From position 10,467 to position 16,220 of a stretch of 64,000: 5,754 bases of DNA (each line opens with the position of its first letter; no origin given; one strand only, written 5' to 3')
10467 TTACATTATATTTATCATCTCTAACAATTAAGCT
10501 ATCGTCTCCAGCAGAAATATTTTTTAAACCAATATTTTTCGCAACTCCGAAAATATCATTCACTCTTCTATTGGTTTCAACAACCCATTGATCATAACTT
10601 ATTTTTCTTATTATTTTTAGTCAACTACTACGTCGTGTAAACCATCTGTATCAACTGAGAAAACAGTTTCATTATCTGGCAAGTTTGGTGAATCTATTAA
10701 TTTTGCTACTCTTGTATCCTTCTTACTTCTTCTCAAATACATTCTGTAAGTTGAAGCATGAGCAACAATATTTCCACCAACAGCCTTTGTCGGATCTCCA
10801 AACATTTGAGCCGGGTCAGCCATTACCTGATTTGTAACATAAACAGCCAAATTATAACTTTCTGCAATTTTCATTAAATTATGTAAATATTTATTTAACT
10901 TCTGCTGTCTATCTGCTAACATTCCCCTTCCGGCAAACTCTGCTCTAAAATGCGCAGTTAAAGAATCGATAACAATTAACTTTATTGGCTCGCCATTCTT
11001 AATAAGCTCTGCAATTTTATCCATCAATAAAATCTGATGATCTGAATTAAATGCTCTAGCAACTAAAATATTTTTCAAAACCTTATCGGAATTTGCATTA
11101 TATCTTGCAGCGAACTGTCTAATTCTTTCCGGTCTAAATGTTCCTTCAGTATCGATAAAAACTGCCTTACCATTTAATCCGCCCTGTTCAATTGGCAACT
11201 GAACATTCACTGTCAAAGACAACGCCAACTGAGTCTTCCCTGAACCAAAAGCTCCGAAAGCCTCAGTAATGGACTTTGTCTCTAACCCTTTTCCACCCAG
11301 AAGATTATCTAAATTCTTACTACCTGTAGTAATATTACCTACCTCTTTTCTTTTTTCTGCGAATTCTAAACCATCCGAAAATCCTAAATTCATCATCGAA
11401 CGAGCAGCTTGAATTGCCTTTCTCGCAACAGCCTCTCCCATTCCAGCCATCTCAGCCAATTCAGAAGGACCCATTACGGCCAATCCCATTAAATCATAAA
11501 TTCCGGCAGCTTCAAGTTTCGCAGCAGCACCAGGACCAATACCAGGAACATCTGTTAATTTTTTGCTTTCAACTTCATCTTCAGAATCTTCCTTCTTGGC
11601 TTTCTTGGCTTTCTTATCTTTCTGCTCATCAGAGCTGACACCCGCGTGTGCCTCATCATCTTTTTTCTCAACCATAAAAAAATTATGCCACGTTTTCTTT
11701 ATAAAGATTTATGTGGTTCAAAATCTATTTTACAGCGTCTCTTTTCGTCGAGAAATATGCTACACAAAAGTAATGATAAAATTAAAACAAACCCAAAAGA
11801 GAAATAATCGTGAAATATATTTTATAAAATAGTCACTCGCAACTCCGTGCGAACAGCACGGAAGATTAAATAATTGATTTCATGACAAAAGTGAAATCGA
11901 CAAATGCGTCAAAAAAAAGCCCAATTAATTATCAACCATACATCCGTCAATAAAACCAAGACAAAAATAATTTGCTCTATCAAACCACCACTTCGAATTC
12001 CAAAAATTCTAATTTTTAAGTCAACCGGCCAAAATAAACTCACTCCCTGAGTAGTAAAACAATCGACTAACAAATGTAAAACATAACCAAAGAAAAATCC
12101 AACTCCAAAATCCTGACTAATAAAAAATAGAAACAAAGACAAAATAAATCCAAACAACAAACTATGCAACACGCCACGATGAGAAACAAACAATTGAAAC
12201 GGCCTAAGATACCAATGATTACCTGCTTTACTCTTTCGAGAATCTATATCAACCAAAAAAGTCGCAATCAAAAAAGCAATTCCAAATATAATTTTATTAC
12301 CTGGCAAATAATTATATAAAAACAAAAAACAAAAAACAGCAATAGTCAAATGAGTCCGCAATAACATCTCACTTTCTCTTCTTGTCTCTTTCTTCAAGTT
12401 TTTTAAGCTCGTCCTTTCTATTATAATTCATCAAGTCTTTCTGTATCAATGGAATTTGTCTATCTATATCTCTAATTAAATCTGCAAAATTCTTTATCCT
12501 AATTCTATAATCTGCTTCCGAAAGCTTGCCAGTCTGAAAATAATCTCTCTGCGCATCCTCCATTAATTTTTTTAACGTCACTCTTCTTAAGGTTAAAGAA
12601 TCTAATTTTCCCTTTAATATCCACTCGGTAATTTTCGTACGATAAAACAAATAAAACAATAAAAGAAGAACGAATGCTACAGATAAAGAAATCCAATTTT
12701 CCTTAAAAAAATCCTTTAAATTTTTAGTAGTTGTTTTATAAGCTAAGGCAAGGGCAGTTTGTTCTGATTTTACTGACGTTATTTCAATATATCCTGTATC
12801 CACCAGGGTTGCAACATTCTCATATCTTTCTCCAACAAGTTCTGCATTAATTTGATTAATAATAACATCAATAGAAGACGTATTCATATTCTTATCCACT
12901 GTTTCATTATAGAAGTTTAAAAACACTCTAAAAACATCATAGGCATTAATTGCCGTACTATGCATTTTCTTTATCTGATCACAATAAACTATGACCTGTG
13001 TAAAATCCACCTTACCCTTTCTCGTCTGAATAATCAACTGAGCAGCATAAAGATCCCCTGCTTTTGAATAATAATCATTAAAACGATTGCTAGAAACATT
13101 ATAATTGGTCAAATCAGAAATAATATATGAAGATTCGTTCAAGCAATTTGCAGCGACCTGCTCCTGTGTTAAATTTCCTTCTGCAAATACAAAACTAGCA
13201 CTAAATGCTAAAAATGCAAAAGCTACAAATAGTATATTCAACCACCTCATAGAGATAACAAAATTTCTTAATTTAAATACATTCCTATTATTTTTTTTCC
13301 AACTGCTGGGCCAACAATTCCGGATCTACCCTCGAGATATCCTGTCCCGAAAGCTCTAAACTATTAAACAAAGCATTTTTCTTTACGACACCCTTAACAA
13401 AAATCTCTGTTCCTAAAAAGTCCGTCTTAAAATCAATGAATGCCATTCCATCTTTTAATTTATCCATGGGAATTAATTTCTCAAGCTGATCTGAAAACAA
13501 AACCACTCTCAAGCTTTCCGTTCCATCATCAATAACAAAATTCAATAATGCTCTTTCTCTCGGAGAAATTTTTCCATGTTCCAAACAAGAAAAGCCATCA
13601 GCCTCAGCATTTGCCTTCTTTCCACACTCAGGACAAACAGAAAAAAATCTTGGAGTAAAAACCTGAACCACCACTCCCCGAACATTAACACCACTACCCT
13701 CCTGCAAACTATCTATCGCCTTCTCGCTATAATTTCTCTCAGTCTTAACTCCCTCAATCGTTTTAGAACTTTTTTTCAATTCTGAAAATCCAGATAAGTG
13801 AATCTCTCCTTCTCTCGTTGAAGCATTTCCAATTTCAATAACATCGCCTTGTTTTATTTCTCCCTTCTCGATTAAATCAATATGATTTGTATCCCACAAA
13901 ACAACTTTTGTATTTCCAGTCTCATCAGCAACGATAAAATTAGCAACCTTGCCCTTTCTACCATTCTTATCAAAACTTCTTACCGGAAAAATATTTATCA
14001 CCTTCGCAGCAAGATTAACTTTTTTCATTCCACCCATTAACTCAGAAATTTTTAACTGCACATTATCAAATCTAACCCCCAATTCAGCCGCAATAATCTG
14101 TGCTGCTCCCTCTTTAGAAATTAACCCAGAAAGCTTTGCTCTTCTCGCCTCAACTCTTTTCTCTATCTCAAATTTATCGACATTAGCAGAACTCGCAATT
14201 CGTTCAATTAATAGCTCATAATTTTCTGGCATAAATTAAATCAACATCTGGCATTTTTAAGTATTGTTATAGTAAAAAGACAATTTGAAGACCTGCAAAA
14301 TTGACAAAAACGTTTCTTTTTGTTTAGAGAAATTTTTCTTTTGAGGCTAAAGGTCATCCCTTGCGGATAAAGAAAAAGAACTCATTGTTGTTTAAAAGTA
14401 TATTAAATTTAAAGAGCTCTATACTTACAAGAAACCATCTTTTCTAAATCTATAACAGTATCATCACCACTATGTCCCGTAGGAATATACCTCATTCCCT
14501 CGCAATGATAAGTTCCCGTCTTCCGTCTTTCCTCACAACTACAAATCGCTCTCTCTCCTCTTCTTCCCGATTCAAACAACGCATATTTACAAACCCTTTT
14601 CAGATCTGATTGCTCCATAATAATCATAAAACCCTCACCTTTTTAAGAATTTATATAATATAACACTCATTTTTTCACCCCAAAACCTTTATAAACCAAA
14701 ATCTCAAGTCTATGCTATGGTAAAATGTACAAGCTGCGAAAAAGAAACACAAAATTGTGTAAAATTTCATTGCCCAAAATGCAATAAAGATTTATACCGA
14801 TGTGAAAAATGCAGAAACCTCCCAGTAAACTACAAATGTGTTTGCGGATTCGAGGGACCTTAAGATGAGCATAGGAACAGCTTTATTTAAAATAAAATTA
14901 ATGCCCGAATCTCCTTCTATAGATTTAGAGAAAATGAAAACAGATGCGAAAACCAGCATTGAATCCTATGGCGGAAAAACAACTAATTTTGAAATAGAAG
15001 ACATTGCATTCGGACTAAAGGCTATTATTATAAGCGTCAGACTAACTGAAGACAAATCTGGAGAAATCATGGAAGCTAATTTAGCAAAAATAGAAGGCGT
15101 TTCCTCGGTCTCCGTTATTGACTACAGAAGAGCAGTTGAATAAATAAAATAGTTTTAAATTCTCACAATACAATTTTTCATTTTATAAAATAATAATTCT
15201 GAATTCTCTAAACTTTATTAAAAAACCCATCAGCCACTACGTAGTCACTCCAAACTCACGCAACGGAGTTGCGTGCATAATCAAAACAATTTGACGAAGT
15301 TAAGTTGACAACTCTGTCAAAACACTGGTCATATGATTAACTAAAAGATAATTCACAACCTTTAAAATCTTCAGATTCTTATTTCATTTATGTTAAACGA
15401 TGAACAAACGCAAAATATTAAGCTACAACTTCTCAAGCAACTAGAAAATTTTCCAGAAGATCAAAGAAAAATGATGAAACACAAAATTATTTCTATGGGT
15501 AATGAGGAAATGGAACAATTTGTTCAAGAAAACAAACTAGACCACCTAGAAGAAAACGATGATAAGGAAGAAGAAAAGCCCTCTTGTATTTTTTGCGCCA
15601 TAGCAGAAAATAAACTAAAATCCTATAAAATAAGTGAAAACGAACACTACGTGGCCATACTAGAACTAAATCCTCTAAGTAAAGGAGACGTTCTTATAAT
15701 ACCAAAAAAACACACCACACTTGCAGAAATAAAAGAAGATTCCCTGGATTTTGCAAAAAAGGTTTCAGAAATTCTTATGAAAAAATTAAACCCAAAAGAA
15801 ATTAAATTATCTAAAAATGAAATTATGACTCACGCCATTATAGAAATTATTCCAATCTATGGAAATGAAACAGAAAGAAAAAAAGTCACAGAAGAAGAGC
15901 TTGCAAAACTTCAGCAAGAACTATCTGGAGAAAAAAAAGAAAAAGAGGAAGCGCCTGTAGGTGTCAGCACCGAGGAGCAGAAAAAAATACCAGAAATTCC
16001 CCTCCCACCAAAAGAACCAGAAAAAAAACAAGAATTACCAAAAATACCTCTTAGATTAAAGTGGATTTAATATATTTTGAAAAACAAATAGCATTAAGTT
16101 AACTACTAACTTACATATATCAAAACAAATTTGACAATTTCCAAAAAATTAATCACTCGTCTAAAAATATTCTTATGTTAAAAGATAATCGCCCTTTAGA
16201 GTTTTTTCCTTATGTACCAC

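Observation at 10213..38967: Twelve co-oriented two-hairpin intergenic elements with compensatory stem changes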

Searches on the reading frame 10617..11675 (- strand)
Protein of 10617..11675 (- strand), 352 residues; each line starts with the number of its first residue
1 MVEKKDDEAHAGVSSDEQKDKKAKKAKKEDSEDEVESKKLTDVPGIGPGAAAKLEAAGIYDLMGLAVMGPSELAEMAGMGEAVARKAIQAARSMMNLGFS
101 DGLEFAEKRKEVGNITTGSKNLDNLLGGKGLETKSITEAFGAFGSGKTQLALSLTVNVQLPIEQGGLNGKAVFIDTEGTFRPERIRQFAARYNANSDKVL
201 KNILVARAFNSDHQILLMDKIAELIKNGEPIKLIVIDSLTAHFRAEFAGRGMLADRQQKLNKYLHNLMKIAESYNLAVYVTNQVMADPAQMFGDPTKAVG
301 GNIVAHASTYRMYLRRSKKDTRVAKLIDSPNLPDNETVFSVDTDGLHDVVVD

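Call 8: search_protein_families(library=pfam, proteins=[window:10617-11675:-])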
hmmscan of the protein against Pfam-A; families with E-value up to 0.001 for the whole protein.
window:10617-11675:- (352 aa): 7 families
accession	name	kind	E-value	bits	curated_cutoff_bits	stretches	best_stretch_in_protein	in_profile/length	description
PF08423.17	Rad51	-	1.4e-92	309.8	22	1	108-348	1-243/244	Rad51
PF00154.27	RecA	-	7.2e-17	62.1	27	1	106-321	24-225/262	recA bacterial DNA recombination protein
PF14520.12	HHH_5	-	1.6e-08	35.3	27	1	38-92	2-56/57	Helix-hairpin-helix domain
PF13481.12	AAA_25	-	2.1e-07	31.2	27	1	131-281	30-187/195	AAA domain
PF06745.19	ATPase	-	2.9e-05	24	26.6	1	116-284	2-164/231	KaiC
PF13479.12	AAA_24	-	0.00026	21.3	27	1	140-244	8-78/195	AAA domain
PF11798.14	IMS_HHH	-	0.00038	21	24.4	0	38-59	11-32/32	IMS family HHH motif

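Call 10: find_encoding_contigs(protein=window:10617-11675:-, flank=10000, max_places=6)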
Protein window:10617-11675:- (352 aa): 6 contigs read that carry it; 4 places shown.
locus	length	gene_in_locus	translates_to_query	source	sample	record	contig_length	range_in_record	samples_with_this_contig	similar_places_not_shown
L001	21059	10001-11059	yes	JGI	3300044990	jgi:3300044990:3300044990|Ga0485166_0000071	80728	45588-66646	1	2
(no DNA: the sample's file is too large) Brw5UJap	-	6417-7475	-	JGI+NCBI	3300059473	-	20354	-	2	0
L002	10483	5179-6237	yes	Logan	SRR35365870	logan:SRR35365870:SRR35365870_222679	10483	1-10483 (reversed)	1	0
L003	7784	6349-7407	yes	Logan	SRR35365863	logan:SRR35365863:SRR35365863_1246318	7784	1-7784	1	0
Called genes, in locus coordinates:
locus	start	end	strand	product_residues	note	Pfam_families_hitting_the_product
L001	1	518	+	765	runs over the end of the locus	PF00437:T2SSE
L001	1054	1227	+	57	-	-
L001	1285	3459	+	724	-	-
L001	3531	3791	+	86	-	-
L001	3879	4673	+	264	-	PF01478:Peptidase_A24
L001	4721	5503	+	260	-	PF13481:AAA_25, PF03796:DnaB_C (weak), PF06745:ATPase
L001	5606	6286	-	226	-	PF04677:CwfJ_C_1 (faint)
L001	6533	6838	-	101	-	PF00736:EF1_GNE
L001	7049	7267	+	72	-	-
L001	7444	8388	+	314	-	PF01336:tRNA_anti-codon (faint)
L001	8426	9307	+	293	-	-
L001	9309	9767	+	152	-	PF04307:YdjM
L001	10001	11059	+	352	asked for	PF14520:HHH_5, PF00154:RecA_N, PF08423:Rad51, PF13481:AAA_25 (weak)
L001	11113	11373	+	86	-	-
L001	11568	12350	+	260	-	PF00722:Glyco_hydro_16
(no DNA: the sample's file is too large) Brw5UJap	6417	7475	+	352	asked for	PF14520:HHH_5, PF00154:RecA_N, PF08423:Rad51, PF13481:AAA_25 (weak)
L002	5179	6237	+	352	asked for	PF14520:HHH_5, PF00154:RecA_N, PF08423:Rad51, PF13481:AAA_25 (weak)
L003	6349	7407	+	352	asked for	PF14520:HHH_5, PF00154:RecA_N, PF08423:Rad51, PF13481:AAA_25 (weak)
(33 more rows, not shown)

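Call 24: find_homologous_proteins(query=window:10617-11675:-, max_evalue=1e-60)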
Query window:10617-11675:- (352 aa): 7984 proteins with E <= 1e-60 among 8000 candidates; the best 120 are listed.
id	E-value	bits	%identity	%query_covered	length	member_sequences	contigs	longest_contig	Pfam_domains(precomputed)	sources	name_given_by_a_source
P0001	1.1e-223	759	100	100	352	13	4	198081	PF14520.13,PF08423.18,PF00154.28,PF13481.13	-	-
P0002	8.4e-206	700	97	89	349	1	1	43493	PF14520.13,PF08423.18,PF00154.28,PF13481.13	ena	-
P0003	1.3e-199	680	94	90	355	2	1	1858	PF14520.13,PF08423.18,PF00154.28,PF13481.13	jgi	jgi:DNA repair protein RadA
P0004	2.2e-196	669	94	89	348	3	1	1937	PF14520.13,PF08423.18,PF00154.28,PF13481.13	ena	-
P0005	3.6e-196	669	93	89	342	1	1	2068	PF14520.13,PF08423.18,PF00154.28,PF13481.13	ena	-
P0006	7.5e-196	668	93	91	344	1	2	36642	PF14520.13,PF08423.18,PF00154.28,PF13481.13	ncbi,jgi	jgi:DNA repair protein RadA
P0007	1.6e-194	663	92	89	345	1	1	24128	PF14520.13,PF08423.18,PF00154.28,PF13481.13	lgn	-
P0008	2.1e-194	663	94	89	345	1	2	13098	PF06745.20,PF14520.13,PF08423.18,PF00154.28,PF13481.13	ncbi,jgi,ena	-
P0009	4.7e-194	662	93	89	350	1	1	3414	PF14520.13,PF08423.18,PF00154.28,PF13481.13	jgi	jgi:DNA repair protein RadA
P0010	2.6e-193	659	92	89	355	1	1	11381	PF06745.20,PF14520.13,PF08423.18,PF00154.28,PF13481.13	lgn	-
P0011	6.0e-193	658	91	89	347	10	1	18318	PF14520.13,PF08423.18,PF00154.28,PF13481.13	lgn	-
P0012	6.4e-193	658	92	89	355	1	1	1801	PF06745.20,PF14520.13,PF08423.18,PF00154.28,PF13481.13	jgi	jgi:DNA repair protein RadA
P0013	6.5e-192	655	93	89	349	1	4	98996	PF14520.13,PF08423.18,PF00154.28,PF13481.13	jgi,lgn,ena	-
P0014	1.1e-191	654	92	89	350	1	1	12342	PF14520.13,PF08423.18,PF00154.28,PF13481.13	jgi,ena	-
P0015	1.3e-191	654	91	90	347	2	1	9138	PF14520.13,PF08423.18,PF00154.28,PF13481.13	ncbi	-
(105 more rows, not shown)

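Call 25: find_encoding_contigs(protein=P0002, flank=10000, max_places=3)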
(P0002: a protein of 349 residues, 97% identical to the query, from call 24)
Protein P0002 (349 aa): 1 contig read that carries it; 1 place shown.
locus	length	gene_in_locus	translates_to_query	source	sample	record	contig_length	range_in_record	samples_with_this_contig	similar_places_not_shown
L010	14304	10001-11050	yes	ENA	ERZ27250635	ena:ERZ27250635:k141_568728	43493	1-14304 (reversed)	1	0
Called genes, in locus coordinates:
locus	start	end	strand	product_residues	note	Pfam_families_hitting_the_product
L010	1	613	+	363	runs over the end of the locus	PF09997:DUF2238 (weak), PF04326:SLFN_AlbA_2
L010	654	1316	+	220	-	PF01902:Diphthami_syn_2_N, PF28410:Diphthami_syn_2_C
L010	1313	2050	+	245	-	-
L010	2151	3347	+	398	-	PF00675:Peptidase_M16, PF05193:Peptidase_M16_C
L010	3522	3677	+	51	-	-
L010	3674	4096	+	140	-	PF13302:Acetyltransf_3, PF13673:Acetyltransf_10, PF00583:Acetyltransf_1, PF13508:Acetyltransf_7, PF14542:Acetyltransf_CG (weak), PF08445:FR47 (weak)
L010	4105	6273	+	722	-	-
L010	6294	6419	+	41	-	-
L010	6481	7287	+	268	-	PF01478:Peptidase_A24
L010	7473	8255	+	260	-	PF13481:AAA_25, PF25199:nSTAND_NTPase5 (weak), PF03796:DnaB_C (weak), PF06745:ATPase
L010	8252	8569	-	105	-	-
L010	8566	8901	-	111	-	-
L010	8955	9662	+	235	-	PF01978:TrmB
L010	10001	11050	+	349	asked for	PF14520:HHH_5, PF00154:RecA_N, PF08423:Rad51, PF13481:AAA_25 (weak)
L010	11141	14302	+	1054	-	?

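Call 26: find_encoding_contigs(protein=P0013, flank=10000, max_places=3)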
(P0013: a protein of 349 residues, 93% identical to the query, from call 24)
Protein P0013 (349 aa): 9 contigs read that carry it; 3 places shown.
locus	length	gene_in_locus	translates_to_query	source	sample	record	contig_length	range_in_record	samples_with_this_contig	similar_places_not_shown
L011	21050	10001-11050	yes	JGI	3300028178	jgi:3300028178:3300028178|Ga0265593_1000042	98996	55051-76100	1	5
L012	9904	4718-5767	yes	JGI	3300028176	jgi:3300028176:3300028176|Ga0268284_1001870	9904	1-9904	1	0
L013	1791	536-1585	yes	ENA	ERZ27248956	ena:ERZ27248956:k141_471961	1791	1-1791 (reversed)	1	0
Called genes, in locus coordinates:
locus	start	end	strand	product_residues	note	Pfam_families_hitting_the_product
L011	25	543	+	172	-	-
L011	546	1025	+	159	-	-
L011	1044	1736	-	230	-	-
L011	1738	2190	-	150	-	-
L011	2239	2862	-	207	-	PF12695:Abhydrolase_5 (weak)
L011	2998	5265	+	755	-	PF00437:T2SSE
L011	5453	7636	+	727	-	-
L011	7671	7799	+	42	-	-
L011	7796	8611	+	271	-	PF01478:Peptidase_A24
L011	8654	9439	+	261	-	PF13481:AAA_25, PF03796:DnaB_C (weak), PF06745:ATPase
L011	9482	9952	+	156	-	PF04307:YdjM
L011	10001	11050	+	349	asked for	PF14520:HHH_5, PF00154:RecA_N, PF08423:Rad51, PF13481:AAA_25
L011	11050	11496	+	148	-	-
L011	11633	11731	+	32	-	-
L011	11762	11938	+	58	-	-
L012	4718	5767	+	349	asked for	PF14520:HHH_5, PF00154:RecA_N, PF08423:Rad51, PF13481:AAA_25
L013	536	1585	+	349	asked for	PF14520:HHH_5, PF00154:RecA_N, PF08423:Rad51, PF13481:AAA_25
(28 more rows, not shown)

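Call 27: find_encoding_contigs(protein=P0006, flank=10000, max_places=3)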
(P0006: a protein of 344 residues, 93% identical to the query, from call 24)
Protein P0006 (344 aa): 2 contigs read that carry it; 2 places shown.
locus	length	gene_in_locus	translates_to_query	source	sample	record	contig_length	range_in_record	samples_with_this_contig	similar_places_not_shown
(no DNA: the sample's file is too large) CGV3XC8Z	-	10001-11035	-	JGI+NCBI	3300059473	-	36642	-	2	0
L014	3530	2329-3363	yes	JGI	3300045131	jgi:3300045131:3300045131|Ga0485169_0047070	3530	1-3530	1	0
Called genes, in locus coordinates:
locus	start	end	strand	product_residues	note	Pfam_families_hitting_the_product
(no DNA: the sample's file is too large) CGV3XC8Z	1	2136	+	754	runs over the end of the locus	PF00437:T2SSE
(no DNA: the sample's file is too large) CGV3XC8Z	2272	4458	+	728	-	-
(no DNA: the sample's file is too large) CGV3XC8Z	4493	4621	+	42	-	-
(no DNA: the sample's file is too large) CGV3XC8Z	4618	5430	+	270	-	PF01478:Peptidase_A24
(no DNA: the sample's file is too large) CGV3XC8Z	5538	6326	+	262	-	PF13481:AAA_25, PF03796:DnaB_C (weak), PF06745:ATPase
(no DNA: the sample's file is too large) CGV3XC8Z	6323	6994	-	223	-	PF04677:CwfJ_C_1 (weak)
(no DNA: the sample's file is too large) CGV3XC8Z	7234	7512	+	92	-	PF00736:EF1_GNE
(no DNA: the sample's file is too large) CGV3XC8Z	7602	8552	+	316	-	PF17244:CDC24_OB3 (faint), PF01336:tRNA_anti-codon (weak), PF08646:Rep_fac-A_C (weak)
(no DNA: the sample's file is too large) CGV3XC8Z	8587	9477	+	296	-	-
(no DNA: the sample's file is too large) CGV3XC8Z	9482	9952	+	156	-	PF04307:YdjM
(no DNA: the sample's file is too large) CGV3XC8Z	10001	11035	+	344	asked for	PF14520:HHH_5, PF00154:RecA_N, PF08423:Rad51, PF13481:AAA_25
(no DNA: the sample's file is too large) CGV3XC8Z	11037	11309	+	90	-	-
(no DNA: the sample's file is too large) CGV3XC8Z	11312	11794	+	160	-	-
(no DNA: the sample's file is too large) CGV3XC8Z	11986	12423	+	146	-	?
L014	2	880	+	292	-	?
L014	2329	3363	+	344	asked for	PF14520:HHH_5, PF00154:RecA_N, PF08423:Rad51, PF13481:AAA_25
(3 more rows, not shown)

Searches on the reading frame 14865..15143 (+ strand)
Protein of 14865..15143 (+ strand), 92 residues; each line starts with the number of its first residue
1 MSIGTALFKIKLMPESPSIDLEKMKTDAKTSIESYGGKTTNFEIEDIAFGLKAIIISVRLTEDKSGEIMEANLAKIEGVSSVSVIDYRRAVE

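Call 92: search_protein_families(library=pfam, proteins=[window:14865-15143:+], max_evalue=0.01)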
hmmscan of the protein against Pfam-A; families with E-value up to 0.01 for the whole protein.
window:14865-15143:+ (92 aa): 1 family
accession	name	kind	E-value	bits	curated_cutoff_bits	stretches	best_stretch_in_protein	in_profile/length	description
PF00736.24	EF1_GNE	-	8.9e-13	48.6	20.8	1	9-89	3-87/88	EF-1 guanine nucleotide exchange domain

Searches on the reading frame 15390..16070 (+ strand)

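Call 92: search_protein_families(library=pfam, proteins=[window:15390-16070:+], max_evalue=0.01)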
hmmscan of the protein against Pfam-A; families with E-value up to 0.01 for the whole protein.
window:15390-16070:+ (226 aa): 3 families
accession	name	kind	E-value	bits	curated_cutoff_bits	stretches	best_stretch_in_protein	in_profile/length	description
PF04677.20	CwfJ_C_1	-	1.2e-05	25.7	21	1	56-162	4-115/122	Protein similar to CwfJ C-terminus 1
PF01230.28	HIT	-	3.3e-05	24.9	21.5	1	76-145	4-78/98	HIT domain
PF11969.13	DcpS_C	-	0.00072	20.4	24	1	65-144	1-81/114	Scavenger mRNA decapping enzyme C-term binding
